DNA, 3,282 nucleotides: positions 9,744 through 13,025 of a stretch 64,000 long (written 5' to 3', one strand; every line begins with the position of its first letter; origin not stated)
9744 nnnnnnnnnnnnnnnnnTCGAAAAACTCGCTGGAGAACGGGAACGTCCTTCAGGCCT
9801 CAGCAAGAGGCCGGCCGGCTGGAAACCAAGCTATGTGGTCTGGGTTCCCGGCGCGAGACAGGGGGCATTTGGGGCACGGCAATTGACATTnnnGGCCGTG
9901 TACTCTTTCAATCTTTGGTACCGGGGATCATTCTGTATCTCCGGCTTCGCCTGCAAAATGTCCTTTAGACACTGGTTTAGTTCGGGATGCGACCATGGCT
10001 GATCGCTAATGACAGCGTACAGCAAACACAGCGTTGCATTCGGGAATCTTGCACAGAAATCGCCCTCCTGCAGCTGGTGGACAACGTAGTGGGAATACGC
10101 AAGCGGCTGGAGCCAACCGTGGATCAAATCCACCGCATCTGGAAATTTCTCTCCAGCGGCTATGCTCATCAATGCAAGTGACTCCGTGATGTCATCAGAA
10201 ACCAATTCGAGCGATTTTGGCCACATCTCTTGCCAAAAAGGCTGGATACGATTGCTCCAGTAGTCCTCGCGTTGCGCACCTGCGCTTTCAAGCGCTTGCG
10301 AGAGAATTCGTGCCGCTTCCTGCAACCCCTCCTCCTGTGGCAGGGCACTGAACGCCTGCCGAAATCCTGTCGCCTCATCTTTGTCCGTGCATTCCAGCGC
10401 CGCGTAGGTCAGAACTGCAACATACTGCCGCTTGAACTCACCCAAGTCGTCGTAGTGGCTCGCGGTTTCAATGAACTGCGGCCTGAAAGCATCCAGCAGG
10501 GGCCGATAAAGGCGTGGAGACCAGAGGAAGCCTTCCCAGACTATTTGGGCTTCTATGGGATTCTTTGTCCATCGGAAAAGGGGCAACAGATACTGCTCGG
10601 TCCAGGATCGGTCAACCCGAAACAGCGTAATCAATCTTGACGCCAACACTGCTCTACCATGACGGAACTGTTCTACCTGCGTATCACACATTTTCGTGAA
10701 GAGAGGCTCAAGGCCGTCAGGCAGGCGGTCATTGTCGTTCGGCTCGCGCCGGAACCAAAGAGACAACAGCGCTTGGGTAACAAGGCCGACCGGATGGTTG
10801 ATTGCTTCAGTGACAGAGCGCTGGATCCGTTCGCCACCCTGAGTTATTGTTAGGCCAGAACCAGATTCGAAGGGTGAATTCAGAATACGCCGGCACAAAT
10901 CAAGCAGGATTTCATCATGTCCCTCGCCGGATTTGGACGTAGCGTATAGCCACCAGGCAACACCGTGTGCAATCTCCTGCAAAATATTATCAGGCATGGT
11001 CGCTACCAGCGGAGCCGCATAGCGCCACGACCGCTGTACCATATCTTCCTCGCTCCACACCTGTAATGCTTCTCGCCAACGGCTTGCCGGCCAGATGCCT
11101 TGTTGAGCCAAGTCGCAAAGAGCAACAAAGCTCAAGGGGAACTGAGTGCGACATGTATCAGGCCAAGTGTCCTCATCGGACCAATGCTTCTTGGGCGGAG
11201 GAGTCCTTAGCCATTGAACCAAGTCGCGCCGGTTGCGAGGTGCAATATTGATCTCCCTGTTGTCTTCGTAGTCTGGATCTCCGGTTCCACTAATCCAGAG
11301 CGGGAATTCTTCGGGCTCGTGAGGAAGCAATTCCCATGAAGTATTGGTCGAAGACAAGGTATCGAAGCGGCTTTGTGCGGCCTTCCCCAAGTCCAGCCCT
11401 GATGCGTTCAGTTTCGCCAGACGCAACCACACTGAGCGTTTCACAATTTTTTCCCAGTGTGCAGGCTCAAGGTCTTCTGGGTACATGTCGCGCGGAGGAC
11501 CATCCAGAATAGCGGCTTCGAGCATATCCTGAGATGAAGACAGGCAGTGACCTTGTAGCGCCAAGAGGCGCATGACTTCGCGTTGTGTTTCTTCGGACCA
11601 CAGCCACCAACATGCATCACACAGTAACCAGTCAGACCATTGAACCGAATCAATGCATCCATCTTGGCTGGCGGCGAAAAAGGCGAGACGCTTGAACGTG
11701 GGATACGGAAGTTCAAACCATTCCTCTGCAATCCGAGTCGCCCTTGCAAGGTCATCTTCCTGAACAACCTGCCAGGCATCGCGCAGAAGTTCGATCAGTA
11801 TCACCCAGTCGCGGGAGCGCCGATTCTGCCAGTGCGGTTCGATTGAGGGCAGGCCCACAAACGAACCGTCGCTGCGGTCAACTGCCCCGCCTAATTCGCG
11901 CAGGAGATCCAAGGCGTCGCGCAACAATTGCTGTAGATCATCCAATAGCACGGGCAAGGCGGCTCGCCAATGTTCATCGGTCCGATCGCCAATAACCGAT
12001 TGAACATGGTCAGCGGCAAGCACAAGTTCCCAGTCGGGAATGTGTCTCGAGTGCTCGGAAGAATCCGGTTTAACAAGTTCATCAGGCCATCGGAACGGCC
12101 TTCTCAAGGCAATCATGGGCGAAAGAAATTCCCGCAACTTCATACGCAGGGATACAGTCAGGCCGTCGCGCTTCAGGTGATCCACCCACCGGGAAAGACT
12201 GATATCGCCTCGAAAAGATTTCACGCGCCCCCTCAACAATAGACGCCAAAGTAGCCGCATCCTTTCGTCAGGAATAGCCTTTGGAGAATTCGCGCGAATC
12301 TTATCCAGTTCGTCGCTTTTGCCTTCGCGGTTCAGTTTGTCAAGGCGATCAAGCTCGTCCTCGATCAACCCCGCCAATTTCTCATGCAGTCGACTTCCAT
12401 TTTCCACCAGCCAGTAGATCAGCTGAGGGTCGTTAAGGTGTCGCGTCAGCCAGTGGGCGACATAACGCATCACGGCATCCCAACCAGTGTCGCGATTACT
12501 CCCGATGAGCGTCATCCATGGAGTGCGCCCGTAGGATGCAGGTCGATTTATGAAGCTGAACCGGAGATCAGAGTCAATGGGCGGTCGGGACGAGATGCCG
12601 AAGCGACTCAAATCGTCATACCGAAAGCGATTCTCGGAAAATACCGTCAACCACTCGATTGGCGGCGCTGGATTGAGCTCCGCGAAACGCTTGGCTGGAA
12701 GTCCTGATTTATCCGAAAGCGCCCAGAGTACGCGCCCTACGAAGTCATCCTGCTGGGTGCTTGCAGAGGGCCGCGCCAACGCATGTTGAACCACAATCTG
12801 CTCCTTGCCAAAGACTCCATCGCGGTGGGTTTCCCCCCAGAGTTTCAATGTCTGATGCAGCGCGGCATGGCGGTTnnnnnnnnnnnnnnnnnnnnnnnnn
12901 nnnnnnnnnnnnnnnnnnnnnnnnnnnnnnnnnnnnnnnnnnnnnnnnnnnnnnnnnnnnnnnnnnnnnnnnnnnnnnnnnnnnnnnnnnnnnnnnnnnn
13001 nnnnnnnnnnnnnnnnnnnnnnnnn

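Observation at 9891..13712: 1273-aa protein: intact SIR2 catalytic signature plus ~1000 aa of unassigned Trp-rich helical sequence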

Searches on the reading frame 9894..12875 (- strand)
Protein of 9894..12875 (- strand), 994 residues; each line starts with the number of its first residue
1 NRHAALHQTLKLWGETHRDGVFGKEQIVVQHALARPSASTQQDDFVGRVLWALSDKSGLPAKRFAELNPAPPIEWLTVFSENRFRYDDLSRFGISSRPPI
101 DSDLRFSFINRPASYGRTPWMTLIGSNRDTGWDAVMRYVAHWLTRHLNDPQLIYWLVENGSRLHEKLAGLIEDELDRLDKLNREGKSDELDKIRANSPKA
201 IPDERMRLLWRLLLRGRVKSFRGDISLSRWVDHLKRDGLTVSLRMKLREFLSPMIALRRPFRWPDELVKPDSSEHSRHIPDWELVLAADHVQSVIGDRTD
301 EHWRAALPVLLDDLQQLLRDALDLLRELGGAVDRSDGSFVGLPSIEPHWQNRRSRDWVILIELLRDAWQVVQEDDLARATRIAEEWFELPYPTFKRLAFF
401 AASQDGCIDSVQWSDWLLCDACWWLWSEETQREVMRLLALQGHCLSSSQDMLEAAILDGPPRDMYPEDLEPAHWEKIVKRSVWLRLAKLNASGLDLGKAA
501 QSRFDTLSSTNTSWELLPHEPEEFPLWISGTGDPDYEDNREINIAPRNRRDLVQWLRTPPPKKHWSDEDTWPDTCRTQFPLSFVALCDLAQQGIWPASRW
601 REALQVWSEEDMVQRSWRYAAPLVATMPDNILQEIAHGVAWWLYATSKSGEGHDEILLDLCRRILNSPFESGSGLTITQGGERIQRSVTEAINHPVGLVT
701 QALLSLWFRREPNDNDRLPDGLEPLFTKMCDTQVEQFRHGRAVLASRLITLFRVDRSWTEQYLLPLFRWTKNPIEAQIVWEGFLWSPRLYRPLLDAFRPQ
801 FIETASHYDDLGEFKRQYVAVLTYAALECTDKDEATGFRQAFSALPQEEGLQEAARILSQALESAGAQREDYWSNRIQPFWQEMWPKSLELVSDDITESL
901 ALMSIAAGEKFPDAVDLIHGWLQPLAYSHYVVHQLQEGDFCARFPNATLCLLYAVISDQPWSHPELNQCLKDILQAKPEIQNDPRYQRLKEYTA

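Call 41: search_protein_representatives(protein=window:9894-12875:-)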
Query: 994 residues. Proteins with E-value up to 0.001 (for the whole library): 2857; up to 1e-10: 1819; up to 1e-30: 821. The best 150 are listed.
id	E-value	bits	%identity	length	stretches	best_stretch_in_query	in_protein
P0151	0.0e+00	1155.7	53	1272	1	3-993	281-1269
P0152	0.0e+00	1125.3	51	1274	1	2-992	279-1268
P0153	2.6e-291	985.6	49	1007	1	2-992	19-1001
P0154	5.2e-288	974.7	47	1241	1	3-991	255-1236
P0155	2.2e-287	972.6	47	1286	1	1-991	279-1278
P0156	2.7e-281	952.5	46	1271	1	3-992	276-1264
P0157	1.7e-274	930.0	45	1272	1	2-990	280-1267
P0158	5.5e-269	911.7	45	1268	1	2-993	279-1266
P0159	3.1e-267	906.0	46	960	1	27-990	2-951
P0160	2.2e-262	889.9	57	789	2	49-548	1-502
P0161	3.9e-259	879.1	44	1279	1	3-992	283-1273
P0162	3.0e-257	872.9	45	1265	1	1-993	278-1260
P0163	3.2e-257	872.8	46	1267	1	2-989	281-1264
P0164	3.5e-256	869.4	45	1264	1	2-992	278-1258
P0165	3.2e-254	862.9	44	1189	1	1-993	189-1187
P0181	3.2e-237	806.6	43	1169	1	2-991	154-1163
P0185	2.3e-232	790.5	47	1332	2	3-934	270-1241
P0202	1.1e-216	738.6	39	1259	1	1-990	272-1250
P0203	1.3e-216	738.4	40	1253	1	3-991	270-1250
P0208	9.7e-213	725.5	40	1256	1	2-992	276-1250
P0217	1.2e-206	705.4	39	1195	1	1-992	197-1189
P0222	3.0e-203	694.1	37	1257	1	1-990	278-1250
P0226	2.4e-200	684.5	38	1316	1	2-991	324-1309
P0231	7.3e-197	673.0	38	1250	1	3-992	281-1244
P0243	6.7e-187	640.0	36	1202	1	2-989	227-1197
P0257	1.3e-182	625.8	40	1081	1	1-993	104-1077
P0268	1.2e-176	606.0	34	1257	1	2-990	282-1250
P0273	5.8e-175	600.5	36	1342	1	2-993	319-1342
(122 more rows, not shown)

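Call 45: predict_structure(alignment_id=A1)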
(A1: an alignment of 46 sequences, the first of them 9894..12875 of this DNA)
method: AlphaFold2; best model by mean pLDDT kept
length: 994 residues; sequences in the alignment: 46
mean_pLDDT: 77.2   pTM: 0.50
mean pLDDT of the five models: 77.2, 75.3, 74.2, 72.6, 71.9
residues with pLDDT >= 90: 382; 70-90: 342; 50-70: 110; < 50: 160
segments of 3 or more residues with pLDDT < 50: 34-42, 215-299, 340-356, 518-541, 563-566, 671-685
pLDDT, mean of each block of 10 residues (from residue 1): 57 64 61 45 66 84 88 88 84 69 82 65 66 87 92 76 79 86 85 90 74 46 30 30 33 35 34 33 36 42 63 74 61 68 36 47 80 88 93 90 87 94 88 85 89 94 78 84 90 91 92 64 36 35 74 84 55 88 94 91 90 89 93 92 88 89 86 39 55 91 91 88 94 91 94 94 95 92 87 92 93 90 91 89 88 93 86 92 89 90 94 94 88 92 96 85 82 94 92 85
secondary structure, 60 per line:
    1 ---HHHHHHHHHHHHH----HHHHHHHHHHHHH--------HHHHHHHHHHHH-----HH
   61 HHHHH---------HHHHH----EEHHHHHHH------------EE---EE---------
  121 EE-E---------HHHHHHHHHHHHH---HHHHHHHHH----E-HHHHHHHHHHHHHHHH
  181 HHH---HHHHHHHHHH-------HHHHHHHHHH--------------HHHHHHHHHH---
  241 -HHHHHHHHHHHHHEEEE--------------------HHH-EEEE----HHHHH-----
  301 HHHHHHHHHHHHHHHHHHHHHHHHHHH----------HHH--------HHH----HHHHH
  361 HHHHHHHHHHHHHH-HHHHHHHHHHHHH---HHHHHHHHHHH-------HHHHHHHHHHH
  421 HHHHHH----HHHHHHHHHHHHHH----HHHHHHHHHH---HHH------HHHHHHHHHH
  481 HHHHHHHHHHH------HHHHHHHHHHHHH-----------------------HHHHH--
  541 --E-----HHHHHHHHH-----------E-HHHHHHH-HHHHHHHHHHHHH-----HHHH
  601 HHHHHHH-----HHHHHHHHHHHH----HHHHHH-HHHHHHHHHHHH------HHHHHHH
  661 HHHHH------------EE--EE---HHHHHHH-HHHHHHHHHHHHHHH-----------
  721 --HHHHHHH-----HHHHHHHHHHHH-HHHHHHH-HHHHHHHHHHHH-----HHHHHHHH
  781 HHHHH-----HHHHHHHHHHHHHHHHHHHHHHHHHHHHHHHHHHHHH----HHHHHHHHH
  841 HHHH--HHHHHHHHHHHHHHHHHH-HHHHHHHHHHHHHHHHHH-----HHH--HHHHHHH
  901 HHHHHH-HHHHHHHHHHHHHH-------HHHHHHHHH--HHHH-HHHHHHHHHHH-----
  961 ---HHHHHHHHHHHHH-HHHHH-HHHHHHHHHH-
elements in order (helices of 4 or more, strands of 3 or more residues): H4-16 H21-33 H42-53 H59-65 H75-79 H86-92 H134-146 H150-158 H165-183 H187-196 H204-213 H228-237 H242-254 E255-258 E283-286 H291-295 H301-327 H356-374 H376-388 H392-402 H410-426 H431-444 H449-458 H471-491 H498-510 H534-538 H549-557 H571-577 H579-591 H597-607 H613-624 H629-634 H636-647 H654-665 H687-693 H695-709 H723-729 H735-746 H748-754 H756-767 H773-785 H791-827 H832-844 H847-864 H866-883 H894-906 H908-921 H929-937 H940-943 H945-955 H964-976 H978-982 H984-993

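Call 48: fold_search(model_id=the predicted structure, library=pdb)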
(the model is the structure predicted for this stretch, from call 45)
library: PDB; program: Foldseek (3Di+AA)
matches with E <= 10: 884; with E <= 0.001: 2
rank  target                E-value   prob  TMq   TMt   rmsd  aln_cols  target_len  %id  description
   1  6xte_A                4.1e-04  0.96  0.14  0.13  32.4      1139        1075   10  Human karyopherin RanBP5 (isoform-1) (released 2020-04-22)
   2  5j3v_A                7.9e-04  0.98  0.15  0.17  36.1      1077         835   10  Crystal structure of human Karyopherin-beta2 bound to the histone H3 tail (released 2016-09-21)
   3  2xwu_B                1.6e-03  0.97  0.16  0.17  27.7      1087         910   12  CRYSTAL STRUCTURE OF IMPORTIN 13 - UBC9 COMPLEX (released 2010-12-29)
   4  6xu2_A                1.6e-03  0.89  0.13  0.12  35.2      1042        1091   10  Human karyopherin RanBP5 (isoform-3) (released 2020-04-22)
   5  8f19_A                1.8e-03  1.00  0.25  0.26  23.4       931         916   11  Cryo-EM structure of Kap114 bound to Gsp1 (RanGTP) (released 2023-07-26)
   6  3w3v                  2.0e-03  0.87  0.15  0.15  37.4      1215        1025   11  Crystal structure of Kap121p mutant D353K/E396K/D438K (released 2013-04-10)
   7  9ed4_A                2.2e-03  0.91  0.16  0.09  30.1      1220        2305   12  A composite map of mTORC1-Rag-Ragultor-4EBP1 on membrane (released 2025-09-10)
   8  8vvy_C                3.3e-03  0.94  0.17  0.15  36.0      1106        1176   13  Human Cullin-1 in complex with CAND2 (released 2025-01-29)
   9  3w3x_A                3.4e-03  0.90  0.16  0.15  32.3      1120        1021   10  Crystal structure of Kap121p bound to Pho4p (released 2013-04-10)
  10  8pkp_O                3.7e-03  0.72  0.10  0.14  27.3       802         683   10  Cryo-EM structure of the apo Anaphase-promoting complex/cyclosome (APC/C) at 3.2 Angstrom resolution (released 2023-07-19)
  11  8jal_A                4.2e-03  0.94  0.12  0.18  30.1       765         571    9  Structure of CRL2APPBP2 bound with RxxGP degron (dimer) (released 2023-10-18)
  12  8cmk_A                4.2e-03  0.92  0.17  0.17  26.9      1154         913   10  Transportin-3 TNPO3 in complex with RSY region of CIRBP (released 2024-03-06)
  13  3w5k_A                4.5e-03  0.98  0.20  0.23  28.1       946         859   12  Crystal structure of Snail1 and importin beta complex (released 2014-03-05)
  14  3w3u                  4.5e-03  0.97  0.19  0.19  34.6      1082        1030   10  Crystal structure of Kap121p mutant R349A/Q350A/D353A/E396A/N430K/D438A/N477A (released 2013-04-10)
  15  4a0c_A                4.5e-03  0.96  0.19  0.17  37.5      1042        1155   11  Structure of the CAND1-CUL4B-RBX1 complex (released 2011-11-30)
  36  8or3_C                1.0e-02  0.80  0.17  0.15  32.3      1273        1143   11  CAND1-CUL1-RBX1-SKP1-SKP2-DCNL1 (released 2023-06-28)
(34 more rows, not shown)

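Call 61: search_protein_families(library=pfam, proteins=[P0165, P0181, P0217, P0243, P0257, P0185, P0226, P0273], max_evalue=0.001)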
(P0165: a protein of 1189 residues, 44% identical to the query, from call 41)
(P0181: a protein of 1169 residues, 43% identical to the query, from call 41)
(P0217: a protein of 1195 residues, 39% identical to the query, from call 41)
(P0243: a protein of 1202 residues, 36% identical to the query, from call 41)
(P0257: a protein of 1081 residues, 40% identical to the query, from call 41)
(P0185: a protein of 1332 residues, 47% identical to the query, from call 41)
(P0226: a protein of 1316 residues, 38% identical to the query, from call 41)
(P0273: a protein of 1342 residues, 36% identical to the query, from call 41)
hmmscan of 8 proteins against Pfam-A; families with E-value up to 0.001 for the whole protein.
P0165 (1189 aa): 1 family
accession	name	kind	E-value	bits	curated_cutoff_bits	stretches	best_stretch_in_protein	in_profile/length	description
PF13289.12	SIR2_2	-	3.1e-23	82.9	24.5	1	37-183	3-141/141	SIR2-like domain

P0181 (1169 aa): 1 family
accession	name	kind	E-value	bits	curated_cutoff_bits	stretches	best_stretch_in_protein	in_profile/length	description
PF13289.12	SIR2_2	-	8.8e-22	78.2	24.5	1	2-143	3-140/141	SIR2-like domain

P0217 (1195 aa): 1 family
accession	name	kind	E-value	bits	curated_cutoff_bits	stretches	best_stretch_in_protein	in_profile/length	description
PF13289.12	SIR2_2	-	4.2e-18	66.2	24.5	1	39-188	2-141/141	SIR2-like domain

P0243 (1202 aa): 1 family
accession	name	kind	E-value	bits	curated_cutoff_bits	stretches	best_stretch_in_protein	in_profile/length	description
PF13289.12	SIR2_2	-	1e-23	84.4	24.5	1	75-220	3-141/141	SIR2-like domain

P0257 (1081 aa): 1 family
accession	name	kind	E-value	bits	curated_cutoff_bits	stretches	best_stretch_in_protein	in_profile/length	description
PF13289.12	SIR2_2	-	3e-08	34.3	24.5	1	9-85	52-131/141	SIR2-like domain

P0185 (1332 aa): 1 family
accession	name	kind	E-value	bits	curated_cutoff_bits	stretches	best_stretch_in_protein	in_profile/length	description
PF13289.12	SIR2_2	-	7.1e-20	72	24.5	1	123-261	3-140/141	SIR2-like domain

P0226 (1316 aa): 2 families
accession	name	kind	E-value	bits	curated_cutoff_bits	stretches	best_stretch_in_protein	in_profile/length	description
PF13289.12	SIR2_2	-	1.8e-21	77.2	24.5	1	164-314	3-141/141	SIR2-like domain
PF02146.23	SIR2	-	0.00035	21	24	0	70-179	1-96/180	Sir2 family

P0273 (1342 aa): 2 families
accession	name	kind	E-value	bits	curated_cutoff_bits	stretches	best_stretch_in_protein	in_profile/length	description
PF13289.12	SIR2_2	-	2.8e-23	83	24.5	1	164-310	3-140/141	SIR2-like domain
PF02146.23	SIR2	-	0.00017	22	24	1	68-179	1-96/180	Sir2 family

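Call 72: search_dna_similar(query=window:9894-12875:-, collection=plasmids, mode=protein, rows=spread, max_rows=40, max_evalue=0.001)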
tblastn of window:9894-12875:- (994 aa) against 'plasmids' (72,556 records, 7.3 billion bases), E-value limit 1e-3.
Records with a match: 29; places in all: 30; records where one place covers at least 80% of the query: 12.
Best place of each record, by identity: <60% 29.
By first word of the organism name: Rhizobium 5; Ralstonia 3; Agrobacterium 3; Pantoea 2; Shewanella 2; Escherichia 2; Nitrosococcus 1; Duffyella 1; Acuticoccus 1; Rhodobacter 1; and 8 more.
By predicted mobility (MOB-suite, as given by PLSDB): non-mobilizable 18; conjugative 6; mobilizable 5.
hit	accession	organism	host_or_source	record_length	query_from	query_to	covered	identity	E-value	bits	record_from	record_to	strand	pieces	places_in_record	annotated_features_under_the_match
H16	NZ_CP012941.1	Ralstonia solanacearum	plantain,cell culture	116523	3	992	100%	59.3%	0e+0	1060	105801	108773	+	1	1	dsr1: anti-phage defense-associated sirtuin Dsr1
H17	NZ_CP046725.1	Pantoea agglomerans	pure culture,cherry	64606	3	992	100%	57.1%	0e+0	984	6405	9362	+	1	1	dsr1: anti-phage defense-associated sirtuin Dsr1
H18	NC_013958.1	Nitrosococcus halophilus Nc 4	-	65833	3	993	100%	57.0%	0e+0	1011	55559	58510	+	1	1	dsr1: anti-phage defense-associated sirtuin Dsr1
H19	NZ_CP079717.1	Shewanella xiamenensis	hospital wastewater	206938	3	993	100%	56.4%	0e+0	1016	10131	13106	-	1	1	dsr1: anti-phage defense-associated sirtuin Dsr1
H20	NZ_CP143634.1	Shewanella xiamenensis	-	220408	3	993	100%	56.4%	0e+0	1016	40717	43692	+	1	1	dsr1: anti-phage defense-associated sirtuin Dsr1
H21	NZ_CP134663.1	Escherichia coli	Larus michahellis,bacteria,cloaca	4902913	3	993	100%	55.8%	0e+0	961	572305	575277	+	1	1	none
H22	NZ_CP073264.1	Duffyella gerundensis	Lolium perenne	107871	3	991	99%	49.5%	0e+0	885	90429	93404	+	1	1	dsr1: anti-phage defense-associated sirtuin Dsr1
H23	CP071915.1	Ralstonia solanacearum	Pogostemon cablin,Single strain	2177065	3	989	99%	47.8%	0e+0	797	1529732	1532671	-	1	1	SIR2 family protein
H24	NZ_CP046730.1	Ralstonia syzygii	tobacco,cell culture,leaf veins ...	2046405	3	991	99%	47.5%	0e+0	796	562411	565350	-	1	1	none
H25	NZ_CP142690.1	Pantoea sp. S18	single cell,soil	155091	3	992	100%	44.9%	0e+0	763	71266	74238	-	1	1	dsr1: anti-phage defense-associated sirtuin Dsr1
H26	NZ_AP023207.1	Escherichia coli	Homo sapiens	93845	2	992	100%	40.1%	0e+0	715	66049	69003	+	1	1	anti-phage defense-associated sirtuin Dsr1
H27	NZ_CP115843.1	Agrobacterium tumefaciens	willow,cell culture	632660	1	991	100%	36.4%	8e-167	550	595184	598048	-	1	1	dsr1: anti-phage defense-associated sirtuin Dsr1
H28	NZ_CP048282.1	Rhizobium leguminosarum bv. viciae 248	Fava bean,whole organism,nodules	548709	342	989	65%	24.5%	1e-20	106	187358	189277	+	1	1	SIR2 family protein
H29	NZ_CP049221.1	Agrobacterium tumefaciens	Clematis,cell culture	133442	333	991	66%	22.8%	2e-18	99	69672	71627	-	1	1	SIR2 family protein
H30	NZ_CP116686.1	Agrobacterium fabrum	cell culture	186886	342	989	65%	23.1%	2e-10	73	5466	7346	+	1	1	SIR2 family protein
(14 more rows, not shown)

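Call 73: search_dna_similar(query=window:9894-12875:-, collection=phages, mode=protein, rows=best, max_rows=20, max_evalue=0.001)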
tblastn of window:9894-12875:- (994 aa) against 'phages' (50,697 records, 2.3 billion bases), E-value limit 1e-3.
Records with a match: 1; places in all: 1; records where one place covers at least 80% of the query: 1.
Best place of each record, by identity: <60% 1.
By first word of the organism name: Stx2c-converting 1.
By host as written in the record: - 1.
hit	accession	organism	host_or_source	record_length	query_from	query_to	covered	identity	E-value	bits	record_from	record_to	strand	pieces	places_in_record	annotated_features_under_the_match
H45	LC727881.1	Stx2c-converting phage Stx2c_JNE082796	-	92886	3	993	100%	55.9%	0e+0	963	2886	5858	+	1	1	none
